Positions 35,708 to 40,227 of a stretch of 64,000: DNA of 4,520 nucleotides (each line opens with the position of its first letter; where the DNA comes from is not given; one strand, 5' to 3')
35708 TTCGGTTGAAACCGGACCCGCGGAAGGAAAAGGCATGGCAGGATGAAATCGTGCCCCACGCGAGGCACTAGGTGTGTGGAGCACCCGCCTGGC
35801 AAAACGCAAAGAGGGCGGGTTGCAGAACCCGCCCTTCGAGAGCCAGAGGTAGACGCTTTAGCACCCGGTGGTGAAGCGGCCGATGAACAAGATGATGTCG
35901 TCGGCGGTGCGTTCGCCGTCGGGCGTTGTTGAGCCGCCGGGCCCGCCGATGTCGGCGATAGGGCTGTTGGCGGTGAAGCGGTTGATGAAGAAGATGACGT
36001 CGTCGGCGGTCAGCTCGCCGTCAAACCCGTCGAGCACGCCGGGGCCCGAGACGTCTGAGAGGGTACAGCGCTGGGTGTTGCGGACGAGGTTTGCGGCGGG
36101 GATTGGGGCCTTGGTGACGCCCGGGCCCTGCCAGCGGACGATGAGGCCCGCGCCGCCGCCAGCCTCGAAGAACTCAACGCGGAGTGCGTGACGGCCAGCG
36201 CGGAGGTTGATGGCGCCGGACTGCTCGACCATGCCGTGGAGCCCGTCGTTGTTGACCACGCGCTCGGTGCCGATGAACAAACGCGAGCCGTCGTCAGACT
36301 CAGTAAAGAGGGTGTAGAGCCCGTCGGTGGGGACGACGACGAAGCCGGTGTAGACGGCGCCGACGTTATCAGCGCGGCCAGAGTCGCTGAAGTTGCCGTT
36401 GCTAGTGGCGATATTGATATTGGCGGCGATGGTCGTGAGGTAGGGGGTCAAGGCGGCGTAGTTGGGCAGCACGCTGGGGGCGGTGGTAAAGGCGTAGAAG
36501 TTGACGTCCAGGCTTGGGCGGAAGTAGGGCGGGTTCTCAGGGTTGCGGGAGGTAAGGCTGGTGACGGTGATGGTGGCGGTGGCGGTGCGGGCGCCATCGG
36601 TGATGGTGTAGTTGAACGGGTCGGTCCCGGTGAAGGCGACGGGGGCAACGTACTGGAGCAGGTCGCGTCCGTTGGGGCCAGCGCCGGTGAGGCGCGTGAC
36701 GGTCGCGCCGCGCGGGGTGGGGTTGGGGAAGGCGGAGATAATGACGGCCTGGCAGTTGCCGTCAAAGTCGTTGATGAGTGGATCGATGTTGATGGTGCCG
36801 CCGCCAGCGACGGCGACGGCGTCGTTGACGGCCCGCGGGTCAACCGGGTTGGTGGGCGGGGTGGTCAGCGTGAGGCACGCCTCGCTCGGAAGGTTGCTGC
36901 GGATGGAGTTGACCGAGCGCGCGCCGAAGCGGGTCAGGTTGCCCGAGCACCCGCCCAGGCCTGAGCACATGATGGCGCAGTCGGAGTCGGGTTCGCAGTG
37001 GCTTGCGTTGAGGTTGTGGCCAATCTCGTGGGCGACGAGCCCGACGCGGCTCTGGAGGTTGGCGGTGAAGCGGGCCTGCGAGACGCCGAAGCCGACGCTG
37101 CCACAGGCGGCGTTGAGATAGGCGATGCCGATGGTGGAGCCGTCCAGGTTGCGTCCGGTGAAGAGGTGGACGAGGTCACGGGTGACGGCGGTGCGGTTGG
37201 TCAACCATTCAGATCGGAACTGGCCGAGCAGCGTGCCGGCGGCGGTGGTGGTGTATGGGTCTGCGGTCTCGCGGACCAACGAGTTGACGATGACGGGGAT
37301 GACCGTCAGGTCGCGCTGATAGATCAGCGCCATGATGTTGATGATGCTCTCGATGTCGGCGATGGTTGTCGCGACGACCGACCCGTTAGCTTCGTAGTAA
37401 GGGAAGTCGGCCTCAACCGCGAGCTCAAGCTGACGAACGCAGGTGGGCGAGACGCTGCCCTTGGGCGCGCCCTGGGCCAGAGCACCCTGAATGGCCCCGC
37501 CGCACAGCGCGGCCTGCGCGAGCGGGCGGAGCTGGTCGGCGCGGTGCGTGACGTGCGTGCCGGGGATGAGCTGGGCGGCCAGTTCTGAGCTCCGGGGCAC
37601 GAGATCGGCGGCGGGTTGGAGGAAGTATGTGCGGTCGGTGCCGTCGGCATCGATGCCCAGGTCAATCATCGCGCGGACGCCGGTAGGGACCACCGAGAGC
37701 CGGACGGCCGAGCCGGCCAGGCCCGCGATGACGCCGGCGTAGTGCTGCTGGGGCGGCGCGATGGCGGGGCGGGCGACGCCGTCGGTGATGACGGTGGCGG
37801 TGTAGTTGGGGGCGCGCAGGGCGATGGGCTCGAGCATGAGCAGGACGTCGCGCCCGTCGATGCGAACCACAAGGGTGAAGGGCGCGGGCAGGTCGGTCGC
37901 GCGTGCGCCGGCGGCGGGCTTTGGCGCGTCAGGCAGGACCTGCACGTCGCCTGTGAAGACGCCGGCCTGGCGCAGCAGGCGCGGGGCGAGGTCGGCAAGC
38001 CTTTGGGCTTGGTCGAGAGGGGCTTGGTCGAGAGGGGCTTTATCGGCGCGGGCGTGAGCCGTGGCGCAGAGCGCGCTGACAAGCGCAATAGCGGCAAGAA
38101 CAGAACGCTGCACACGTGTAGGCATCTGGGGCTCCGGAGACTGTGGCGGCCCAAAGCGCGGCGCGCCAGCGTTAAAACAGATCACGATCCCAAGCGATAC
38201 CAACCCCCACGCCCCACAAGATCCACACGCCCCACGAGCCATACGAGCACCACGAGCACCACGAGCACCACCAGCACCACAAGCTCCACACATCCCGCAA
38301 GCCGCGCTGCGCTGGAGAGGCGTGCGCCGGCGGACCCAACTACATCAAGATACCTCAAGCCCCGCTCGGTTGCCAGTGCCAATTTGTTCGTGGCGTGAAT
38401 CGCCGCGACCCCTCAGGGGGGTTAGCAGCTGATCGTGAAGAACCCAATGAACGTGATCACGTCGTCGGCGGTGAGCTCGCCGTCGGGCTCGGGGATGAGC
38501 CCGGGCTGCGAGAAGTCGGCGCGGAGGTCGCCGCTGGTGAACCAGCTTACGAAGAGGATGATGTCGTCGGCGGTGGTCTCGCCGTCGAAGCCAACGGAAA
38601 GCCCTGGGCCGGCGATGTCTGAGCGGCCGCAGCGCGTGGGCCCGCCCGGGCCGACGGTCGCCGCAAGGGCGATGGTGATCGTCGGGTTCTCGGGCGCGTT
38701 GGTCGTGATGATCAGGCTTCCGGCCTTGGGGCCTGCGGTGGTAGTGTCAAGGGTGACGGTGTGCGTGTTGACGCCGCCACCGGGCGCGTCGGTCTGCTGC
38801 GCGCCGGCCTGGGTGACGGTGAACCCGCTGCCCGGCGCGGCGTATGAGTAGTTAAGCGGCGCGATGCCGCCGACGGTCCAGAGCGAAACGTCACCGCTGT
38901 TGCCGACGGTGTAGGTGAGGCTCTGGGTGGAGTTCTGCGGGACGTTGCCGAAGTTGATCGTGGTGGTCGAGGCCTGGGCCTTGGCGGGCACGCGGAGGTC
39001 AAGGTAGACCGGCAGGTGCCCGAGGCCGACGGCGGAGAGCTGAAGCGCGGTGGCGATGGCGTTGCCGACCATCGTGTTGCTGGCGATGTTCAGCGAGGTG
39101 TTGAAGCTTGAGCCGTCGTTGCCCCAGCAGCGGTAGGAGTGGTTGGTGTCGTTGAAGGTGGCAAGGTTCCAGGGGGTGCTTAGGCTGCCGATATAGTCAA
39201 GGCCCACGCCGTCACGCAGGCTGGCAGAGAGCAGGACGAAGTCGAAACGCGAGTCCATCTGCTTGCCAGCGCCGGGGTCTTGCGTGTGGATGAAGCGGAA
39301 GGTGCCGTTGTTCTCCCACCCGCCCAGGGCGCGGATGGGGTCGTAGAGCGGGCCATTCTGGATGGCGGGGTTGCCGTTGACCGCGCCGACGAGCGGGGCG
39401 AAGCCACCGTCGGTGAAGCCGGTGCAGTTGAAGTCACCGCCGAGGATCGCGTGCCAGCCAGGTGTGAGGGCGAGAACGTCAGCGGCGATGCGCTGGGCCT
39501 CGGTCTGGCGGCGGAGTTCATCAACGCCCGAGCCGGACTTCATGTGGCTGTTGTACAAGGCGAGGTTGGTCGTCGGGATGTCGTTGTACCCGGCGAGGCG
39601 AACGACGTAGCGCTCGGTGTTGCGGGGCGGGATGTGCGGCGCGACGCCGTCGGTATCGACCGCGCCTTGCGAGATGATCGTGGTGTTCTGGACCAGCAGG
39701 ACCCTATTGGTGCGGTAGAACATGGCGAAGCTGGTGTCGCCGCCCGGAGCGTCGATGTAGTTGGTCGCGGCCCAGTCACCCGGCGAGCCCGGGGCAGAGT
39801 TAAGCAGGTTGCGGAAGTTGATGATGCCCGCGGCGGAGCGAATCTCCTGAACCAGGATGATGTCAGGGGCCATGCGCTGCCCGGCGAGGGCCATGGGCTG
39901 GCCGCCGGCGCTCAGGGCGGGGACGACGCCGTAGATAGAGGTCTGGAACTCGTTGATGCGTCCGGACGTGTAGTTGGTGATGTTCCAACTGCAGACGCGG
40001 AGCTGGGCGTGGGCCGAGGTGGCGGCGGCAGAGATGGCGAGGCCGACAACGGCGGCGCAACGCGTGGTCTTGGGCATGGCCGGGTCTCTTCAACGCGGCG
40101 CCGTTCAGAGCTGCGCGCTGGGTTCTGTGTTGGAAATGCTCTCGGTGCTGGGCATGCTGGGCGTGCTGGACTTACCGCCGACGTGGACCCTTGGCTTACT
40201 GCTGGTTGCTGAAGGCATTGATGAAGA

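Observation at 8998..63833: Seven secreted proteins share one C-terminal twin-repeat Cys...Gly-Cys module (dockerin / EF-hand-like anchoring system)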

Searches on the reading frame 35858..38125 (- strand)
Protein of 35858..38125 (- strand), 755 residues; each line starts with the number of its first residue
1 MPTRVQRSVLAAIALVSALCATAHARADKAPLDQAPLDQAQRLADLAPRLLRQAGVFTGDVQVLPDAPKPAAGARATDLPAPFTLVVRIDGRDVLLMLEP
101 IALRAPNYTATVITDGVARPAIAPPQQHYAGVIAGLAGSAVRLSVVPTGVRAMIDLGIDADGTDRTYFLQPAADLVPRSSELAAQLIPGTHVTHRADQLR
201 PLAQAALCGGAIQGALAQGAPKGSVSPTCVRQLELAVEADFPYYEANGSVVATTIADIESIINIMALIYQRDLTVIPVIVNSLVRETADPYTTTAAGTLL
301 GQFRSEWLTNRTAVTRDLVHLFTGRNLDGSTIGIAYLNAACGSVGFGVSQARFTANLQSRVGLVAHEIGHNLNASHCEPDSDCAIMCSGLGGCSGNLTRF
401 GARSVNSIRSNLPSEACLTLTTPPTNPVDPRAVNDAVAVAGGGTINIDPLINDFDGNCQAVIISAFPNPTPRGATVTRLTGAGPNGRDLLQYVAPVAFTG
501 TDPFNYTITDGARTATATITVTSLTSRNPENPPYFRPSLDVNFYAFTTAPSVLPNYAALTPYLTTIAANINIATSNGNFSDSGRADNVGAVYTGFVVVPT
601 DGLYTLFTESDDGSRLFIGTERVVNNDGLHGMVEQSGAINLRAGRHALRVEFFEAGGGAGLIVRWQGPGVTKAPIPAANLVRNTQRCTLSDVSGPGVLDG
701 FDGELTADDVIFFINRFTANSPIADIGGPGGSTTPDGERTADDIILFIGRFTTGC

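Call 4: search_protein_families(library=ncbifam, proteins=[window:35858-38125:-], max_evalue=0.01)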
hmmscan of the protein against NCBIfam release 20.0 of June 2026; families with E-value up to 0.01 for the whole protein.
window:35858-38125:- (755 aa): 2 families
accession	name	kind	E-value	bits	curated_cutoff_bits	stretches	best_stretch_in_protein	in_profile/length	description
NF041540.1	dockerin_GC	domain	5.8e-16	58.7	29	1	689-755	2-67/67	GC-type dockerin domain-anchored protein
NF012211.1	tand_rpt_95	domain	6.8e-05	22.7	90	1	471-522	37-83/98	tandem-95 repeat protein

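Call 5: search_protein_families(library=pfam, proteins=[window:35858-38125:-], max_evalue=0.1)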
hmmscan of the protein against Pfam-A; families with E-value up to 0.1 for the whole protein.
window:35858-38125:- (755 aa): 8 families
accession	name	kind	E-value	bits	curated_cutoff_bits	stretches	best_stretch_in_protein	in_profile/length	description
PF07691.17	PA14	-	1.1e-17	64.6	24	1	559-676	21-144/147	PA14 domain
PF13688.12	Reprolysin_5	-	3.5e-15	57.2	27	1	231-395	3-171/196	Metallo-peptidase family M12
PF13582.12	Reprolysin_3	-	1e-13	52.3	22.4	1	256-376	2-122/123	Metallo-peptidase family M12B Reprolysin-like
PF01421.25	Reprolysin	-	8.5e-12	45.9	20.8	1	233-393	3-162/200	Reprolysin (M12B) family zinc metalloprotease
PF13583.11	Reprolysin_4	-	2.6e-10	40.7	22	1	231-383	3-158/203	Metallo-peptidase family M12B Reprolysin-like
PF17963.7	Big_9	-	1.4e-08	35.9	23.6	1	430-522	4-89/89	Bacterial Ig domain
PF13574.12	Reprolysin_2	-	3.3e-05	24.3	27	1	315-381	71-146/195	Metallo-peptidase family M12B Reprolysin-like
PF17892.7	Cadherin_5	-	0.05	13.9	26.5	0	497-521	70-97/98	Cadherin-like domain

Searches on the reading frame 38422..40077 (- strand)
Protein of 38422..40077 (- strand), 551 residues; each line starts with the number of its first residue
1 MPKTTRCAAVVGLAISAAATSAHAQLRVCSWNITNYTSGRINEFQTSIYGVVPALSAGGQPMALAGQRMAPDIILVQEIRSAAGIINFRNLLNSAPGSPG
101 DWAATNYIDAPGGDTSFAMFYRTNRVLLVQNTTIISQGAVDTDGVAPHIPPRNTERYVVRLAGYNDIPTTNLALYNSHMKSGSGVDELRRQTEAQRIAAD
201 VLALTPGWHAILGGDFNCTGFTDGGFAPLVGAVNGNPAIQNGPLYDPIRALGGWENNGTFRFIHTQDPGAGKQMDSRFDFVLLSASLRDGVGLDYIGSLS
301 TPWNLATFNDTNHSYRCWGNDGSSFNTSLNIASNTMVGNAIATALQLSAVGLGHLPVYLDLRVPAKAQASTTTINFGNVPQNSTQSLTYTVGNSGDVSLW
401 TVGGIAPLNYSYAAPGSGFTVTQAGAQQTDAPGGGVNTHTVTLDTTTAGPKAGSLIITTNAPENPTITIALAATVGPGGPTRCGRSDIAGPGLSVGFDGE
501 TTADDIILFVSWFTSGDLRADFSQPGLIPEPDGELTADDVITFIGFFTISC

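Call 4: search_protein_families(library=ncbifam, proteins=[window:38422-40077:-], max_evalue=0.01)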
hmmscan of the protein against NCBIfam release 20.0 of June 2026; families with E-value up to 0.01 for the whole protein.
window:38422-40077:- (551 aa): 2 families
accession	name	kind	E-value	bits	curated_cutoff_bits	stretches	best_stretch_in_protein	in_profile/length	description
NF041540.1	dockerin_GC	domain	2.4e-13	50.2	29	1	483-551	1-67/67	GC-type dockerin domain-anchored protein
NF012200.0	choice_anch_D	domain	6.2e-11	42.8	45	1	365-463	13-107/108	choice-of-anchor D domain-containing protein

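Call 5: search_protein_families(library=pfam, proteins=[window:38422-40077:-], max_evalue=0.1)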
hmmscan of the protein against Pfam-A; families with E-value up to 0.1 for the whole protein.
window:38422-40077:- (551 aa): 4 families
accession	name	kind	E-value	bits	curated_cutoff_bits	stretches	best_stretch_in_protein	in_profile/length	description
PF03372.29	Exo_endo_phos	-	1.3e-05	25.5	24.5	1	69-289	29-208/225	Endonuclease/Exonuclease/phosphatase family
PF22544.2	HYDIN_VesB_CFA65-like_Ig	-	0.0056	17.3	25.5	1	370-471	6-97/100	HYDIN/CFA65/VesB-like, Ig-like domain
PF07610.17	DUF1573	-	0.079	13.4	26.1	0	369-399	3-33/98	Protein of unknown function (DUF1573)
PF08805.16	PilS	-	0.08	13.4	22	0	366-411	70-113/138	PilS N terminal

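Call 29: find_encoding_contigs(protein=window:38422-40077:-, flank=3000, max_places=5)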
Protein window:38422-40077:- (551 aa): 3 contigs read that carry it; 3 places shown.
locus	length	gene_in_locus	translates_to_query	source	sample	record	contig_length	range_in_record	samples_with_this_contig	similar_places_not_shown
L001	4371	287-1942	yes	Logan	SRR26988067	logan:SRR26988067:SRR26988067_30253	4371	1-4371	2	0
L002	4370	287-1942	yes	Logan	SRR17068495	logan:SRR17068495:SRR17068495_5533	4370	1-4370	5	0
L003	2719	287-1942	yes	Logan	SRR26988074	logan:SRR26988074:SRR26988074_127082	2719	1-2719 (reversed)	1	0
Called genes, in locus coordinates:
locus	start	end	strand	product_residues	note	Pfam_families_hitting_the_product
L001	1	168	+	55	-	?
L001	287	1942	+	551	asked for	PF03372:Exo_endo_phos (weak)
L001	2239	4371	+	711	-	?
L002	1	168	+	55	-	?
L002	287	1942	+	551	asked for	PF03372:Exo_endo_phos (weak)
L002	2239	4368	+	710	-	?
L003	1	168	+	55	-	?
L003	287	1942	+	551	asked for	PF03372:Exo_endo_phos (weak)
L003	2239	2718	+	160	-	?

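Call 30: list_cluster_members(proteins=[window:38422-40077:-, window:57027-58151:-, window:50718-52268:-, window:46080-47804:-, window:17505-19202:+, window:40196-42535:-, window:35858-38125:-])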
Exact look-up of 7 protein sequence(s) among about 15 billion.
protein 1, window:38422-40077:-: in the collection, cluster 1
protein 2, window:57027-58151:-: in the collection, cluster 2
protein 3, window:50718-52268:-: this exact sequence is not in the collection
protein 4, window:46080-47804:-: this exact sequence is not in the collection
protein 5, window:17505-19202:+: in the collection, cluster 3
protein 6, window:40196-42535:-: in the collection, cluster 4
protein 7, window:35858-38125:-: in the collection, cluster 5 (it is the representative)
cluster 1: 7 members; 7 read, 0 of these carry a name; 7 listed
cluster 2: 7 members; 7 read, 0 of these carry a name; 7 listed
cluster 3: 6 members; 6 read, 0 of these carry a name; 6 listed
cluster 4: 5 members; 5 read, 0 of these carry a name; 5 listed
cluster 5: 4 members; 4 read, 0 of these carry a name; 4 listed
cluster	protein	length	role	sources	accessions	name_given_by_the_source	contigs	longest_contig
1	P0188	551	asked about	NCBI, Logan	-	-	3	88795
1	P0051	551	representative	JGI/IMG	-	-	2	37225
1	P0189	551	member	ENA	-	-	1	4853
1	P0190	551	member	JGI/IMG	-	-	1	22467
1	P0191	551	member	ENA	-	-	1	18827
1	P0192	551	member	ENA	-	-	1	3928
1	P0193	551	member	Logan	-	-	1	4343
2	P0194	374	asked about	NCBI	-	-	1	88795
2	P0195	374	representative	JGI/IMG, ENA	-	-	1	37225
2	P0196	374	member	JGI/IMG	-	-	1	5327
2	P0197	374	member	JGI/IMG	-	-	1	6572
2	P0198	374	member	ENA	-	-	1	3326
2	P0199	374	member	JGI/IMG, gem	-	-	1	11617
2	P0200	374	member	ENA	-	-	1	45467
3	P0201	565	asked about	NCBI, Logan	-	-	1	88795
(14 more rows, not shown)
